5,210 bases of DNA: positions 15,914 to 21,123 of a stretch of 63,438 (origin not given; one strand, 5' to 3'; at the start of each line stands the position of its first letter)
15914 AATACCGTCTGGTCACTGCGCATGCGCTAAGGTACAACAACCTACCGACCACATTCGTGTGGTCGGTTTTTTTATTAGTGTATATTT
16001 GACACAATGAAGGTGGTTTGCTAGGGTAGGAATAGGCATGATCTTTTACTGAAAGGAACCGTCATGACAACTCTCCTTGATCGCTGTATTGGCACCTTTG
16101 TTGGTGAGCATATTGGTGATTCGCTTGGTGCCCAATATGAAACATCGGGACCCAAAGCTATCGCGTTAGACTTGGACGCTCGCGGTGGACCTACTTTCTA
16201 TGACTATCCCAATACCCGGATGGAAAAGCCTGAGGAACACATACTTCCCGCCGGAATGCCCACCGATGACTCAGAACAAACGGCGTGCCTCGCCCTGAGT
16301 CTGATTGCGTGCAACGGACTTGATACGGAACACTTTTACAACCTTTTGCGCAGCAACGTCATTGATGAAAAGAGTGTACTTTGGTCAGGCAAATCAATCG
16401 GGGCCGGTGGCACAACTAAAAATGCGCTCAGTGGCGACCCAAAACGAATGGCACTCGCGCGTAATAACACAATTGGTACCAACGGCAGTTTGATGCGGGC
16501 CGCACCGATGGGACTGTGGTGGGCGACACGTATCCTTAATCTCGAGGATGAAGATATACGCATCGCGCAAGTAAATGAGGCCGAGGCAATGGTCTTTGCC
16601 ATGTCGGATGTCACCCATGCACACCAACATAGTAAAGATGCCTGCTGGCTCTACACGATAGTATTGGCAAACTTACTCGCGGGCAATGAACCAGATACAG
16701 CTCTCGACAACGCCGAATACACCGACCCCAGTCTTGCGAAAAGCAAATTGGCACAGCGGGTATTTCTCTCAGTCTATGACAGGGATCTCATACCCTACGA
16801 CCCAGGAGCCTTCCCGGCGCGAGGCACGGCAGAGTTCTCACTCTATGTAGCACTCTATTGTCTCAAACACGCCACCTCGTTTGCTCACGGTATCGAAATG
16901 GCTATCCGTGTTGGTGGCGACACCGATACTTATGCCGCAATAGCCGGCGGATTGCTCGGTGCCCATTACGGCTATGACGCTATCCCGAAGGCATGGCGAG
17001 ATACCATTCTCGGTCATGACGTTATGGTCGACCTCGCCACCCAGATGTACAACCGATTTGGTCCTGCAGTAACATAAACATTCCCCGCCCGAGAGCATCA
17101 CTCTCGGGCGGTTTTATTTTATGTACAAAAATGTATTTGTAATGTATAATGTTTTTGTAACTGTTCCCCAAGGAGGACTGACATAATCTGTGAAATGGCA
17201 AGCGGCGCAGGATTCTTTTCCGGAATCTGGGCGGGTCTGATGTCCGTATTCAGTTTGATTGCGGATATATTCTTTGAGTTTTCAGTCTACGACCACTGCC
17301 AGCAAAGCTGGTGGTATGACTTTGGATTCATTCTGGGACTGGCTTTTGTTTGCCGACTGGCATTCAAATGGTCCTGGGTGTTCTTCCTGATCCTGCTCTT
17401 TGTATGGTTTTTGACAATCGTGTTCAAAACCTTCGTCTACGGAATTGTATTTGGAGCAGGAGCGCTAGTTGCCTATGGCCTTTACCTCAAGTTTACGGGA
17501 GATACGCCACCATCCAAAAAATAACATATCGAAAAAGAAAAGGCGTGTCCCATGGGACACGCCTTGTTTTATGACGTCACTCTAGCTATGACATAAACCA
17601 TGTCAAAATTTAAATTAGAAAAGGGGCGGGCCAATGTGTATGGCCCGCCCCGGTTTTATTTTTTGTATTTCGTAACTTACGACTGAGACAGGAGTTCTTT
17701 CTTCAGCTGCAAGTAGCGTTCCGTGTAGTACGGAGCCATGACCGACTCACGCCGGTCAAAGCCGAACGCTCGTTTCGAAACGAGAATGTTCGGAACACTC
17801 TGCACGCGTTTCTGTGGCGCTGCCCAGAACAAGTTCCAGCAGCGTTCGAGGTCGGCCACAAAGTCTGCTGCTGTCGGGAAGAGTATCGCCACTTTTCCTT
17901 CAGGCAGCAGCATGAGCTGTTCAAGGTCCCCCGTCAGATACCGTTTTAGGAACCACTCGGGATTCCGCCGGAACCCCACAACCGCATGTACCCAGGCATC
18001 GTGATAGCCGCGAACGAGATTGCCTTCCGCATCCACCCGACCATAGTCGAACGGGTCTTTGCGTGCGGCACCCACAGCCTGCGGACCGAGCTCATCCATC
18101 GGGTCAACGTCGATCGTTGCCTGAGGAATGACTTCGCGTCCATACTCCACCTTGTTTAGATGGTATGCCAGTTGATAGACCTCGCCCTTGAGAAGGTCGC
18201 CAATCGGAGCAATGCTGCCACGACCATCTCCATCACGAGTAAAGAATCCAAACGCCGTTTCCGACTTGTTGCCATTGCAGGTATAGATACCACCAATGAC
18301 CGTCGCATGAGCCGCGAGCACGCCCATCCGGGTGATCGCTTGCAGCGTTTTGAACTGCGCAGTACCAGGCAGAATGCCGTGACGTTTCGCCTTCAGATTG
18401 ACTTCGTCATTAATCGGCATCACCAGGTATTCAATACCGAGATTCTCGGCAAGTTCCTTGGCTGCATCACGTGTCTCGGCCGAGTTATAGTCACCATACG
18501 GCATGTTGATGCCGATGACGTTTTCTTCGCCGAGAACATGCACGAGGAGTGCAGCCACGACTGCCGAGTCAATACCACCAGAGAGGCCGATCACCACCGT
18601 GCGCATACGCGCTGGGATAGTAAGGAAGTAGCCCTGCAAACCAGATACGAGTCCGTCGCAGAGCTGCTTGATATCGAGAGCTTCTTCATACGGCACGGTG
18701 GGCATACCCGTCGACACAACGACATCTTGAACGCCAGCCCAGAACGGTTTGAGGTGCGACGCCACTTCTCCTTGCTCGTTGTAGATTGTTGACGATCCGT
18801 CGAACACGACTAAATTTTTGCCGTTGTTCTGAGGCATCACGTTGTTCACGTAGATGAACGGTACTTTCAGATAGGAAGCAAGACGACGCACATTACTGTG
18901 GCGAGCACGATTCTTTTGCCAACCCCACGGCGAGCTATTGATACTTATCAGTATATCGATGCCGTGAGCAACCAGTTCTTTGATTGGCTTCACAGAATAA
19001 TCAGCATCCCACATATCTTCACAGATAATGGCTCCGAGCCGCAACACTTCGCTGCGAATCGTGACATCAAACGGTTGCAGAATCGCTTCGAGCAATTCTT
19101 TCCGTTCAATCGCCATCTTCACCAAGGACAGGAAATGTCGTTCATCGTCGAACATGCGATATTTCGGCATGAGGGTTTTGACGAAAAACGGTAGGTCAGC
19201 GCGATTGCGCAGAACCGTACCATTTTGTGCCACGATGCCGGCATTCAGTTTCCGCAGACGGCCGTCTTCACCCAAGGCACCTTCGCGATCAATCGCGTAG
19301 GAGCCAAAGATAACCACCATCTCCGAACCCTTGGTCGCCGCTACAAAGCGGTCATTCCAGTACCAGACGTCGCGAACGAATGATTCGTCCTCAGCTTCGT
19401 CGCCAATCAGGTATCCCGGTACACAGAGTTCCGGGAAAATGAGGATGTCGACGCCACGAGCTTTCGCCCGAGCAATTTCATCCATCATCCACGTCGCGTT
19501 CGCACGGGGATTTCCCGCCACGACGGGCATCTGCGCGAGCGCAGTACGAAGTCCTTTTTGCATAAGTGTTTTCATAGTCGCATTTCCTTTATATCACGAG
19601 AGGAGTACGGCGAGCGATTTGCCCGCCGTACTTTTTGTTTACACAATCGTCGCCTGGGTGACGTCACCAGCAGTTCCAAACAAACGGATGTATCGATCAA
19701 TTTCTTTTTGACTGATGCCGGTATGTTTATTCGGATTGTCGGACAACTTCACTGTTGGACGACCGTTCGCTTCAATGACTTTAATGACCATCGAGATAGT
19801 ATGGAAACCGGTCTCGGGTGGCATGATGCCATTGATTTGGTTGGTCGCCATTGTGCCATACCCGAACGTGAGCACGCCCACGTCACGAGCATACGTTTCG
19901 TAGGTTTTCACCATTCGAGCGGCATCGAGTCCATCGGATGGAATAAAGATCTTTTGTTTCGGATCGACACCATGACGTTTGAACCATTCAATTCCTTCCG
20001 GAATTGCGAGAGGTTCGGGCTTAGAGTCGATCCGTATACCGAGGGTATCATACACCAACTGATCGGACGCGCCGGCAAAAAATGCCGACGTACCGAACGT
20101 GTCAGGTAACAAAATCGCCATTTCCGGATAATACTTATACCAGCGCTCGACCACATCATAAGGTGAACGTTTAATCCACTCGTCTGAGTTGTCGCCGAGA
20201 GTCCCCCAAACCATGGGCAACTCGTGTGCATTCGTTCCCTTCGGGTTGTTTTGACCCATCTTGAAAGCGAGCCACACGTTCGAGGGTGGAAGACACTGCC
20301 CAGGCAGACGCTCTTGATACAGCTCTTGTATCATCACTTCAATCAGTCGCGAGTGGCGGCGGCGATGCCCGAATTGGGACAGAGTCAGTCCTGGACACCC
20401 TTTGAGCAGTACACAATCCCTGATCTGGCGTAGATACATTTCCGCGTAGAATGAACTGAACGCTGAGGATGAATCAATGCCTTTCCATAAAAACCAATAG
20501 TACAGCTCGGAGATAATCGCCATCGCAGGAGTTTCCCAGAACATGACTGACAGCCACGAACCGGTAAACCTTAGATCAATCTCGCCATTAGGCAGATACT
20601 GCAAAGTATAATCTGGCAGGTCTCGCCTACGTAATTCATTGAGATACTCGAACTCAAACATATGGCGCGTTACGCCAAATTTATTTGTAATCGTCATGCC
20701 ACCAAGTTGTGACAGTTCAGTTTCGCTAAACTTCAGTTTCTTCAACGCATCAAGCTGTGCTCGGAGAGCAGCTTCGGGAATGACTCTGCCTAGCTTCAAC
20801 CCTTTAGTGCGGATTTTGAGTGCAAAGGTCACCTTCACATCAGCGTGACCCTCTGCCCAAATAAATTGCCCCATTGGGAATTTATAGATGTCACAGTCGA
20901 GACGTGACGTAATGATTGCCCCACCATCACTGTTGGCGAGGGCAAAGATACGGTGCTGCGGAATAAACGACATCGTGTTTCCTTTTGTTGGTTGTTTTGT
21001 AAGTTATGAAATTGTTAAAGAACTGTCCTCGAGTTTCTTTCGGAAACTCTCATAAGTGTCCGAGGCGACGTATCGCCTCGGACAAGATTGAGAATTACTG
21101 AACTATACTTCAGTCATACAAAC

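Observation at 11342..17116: TerY-P-type vWA / PP2C / Ser-Thr kinase triad on a GC-rich, SD-rich island, bracketed by a nicotinamidase-like hydrolase and an ADP-ribosylglycohydrolase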

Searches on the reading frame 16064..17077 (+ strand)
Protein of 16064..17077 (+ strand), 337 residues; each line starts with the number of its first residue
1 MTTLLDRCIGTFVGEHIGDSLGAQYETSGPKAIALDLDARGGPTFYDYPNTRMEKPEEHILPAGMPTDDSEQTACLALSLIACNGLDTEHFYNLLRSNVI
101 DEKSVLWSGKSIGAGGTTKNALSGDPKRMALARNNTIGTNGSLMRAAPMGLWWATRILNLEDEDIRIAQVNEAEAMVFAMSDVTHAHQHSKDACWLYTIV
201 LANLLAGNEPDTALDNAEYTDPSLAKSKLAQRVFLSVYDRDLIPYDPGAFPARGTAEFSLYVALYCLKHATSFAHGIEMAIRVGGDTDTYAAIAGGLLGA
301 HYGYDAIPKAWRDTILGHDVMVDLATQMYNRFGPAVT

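Call 3: search_protein_families(library=pfam, proteins=[window:16064-17077:+], max_evalue=0.01)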
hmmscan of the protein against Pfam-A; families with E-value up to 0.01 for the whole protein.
window:16064-17077:+ (337 aa): 1 family
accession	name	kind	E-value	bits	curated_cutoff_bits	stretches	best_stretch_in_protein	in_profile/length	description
PF03747.19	ADP_ribosyl_GH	-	3.6e-50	171.7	26.2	1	10-309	1-286/287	ADP-ribosylglycohydrolase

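Call 4: search_protein_families(library=padloc, proteins=[window:16064-17077:+], max_evalue=0.01)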
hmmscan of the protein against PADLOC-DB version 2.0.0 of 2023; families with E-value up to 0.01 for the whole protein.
window:16064-17077:+ (337 aa): 0 families

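Call 6: search_protein_families(library=ncbifam, proteins=[window:16064-17077:+], max_evalue=1)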
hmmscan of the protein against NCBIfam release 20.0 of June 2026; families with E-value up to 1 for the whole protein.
window:16064-17077:+ (337 aa): 2 families
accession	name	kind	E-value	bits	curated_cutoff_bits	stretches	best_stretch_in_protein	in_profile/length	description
NF041672.1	ADPriboarghdlase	equivalog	3e-22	78.9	490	1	3-331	65-358/361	ADP-ribosylarginine hydrolase Tri1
TIGR02662.1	dinitro_DRAG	equivalog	1.4e-11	44.1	337.05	2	262-326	214-277/287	ADP-ribosyl-[dinitrogen reductase] hydrolase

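Call 80: search_protein_families(library=phrogs, proteins=[window:16064-17077:+], max_evalue=0.001)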
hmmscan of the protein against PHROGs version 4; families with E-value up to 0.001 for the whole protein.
window:16064-17077:+ (337 aa): 2 families
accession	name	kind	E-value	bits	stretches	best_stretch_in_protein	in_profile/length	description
phrog_6572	-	other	1.6e-36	127.1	1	1-331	1-307/325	ADP-ribosylglycohydrolase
phrog_22100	-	unknown function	1.3e-07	32.3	1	131-311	110-282/306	-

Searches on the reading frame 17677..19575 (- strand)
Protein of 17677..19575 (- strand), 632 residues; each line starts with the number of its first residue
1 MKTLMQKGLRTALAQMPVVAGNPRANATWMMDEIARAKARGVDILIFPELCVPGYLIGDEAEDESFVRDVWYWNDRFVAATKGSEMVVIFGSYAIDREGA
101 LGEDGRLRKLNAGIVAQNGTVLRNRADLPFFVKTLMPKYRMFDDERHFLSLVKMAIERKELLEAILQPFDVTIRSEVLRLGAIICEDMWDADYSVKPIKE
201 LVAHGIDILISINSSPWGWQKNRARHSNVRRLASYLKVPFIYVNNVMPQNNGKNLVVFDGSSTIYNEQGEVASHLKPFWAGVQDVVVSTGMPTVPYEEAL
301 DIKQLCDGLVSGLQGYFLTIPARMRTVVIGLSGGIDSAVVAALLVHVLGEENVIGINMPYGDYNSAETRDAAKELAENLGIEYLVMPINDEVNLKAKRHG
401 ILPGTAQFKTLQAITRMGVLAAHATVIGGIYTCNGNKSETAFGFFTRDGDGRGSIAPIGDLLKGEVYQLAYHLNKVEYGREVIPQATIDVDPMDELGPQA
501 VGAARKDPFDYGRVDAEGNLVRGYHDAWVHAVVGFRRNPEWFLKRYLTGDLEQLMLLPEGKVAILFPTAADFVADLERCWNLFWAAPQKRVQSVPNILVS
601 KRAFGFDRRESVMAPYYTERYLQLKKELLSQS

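Call 3: search_protein_families(library=pfam, proteins=[window:17677-19575:-], max_evalue=0.01)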
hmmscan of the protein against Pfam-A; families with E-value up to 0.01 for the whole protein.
window:17677-19575:- (632 aa): 5 families
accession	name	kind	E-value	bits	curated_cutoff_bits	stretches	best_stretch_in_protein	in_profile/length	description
PF02540.23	NAD_synthase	-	1.4e-36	126.3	21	1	324-499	18-184/242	NAD synthase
PF00795.27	CN_hydrolase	-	9e-14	51.9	23.2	1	10-282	1-241/256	Carbon-nitrogen hydrolase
PF06508.19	QueC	-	2.9e-05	24.1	22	1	327-389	2-61/210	Queuosine biosynthesis protein QueC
PF03054.22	tRNA_Me_trans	-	0.00019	21.6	20.6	1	326-387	2-71/202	tRNA methyl transferase HUP domain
PF00733.27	Asn_synthase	-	0.0014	18.8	21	1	327-385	20-76/354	Asparagine synthase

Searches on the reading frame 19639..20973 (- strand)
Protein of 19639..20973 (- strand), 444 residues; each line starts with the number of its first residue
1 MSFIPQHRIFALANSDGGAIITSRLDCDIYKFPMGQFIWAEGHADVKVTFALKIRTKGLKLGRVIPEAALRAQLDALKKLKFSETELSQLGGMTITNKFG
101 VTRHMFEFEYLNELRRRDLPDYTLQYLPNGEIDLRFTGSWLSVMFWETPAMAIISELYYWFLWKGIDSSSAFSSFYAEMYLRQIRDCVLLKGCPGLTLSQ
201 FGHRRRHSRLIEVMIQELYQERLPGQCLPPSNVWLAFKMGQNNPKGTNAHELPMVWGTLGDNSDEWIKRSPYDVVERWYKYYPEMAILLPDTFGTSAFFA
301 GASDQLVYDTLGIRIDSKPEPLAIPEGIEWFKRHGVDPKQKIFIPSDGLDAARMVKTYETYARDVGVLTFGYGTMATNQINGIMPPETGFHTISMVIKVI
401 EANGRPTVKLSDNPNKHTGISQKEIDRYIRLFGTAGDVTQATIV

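Call 3: search_protein_families(library=pfam, proteins=[window:19639-20973:-], max_evalue=0.01)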
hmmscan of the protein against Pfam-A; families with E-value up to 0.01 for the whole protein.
window:19639-20973:- (444 aa): 2 families
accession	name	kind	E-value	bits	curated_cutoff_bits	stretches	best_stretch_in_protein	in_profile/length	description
PF04095.22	NAPRTase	-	4e-22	79.6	20.8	1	198-418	3-221/239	Nicotinate phosphoribosyltransferase (NAPRTase) family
PF17767.7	NAPRTase_N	-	4e-17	63.1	32.6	1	25-155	1-125/125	Nicotinate phosphoribosyltransferase (NAPRTase) N-terminal domain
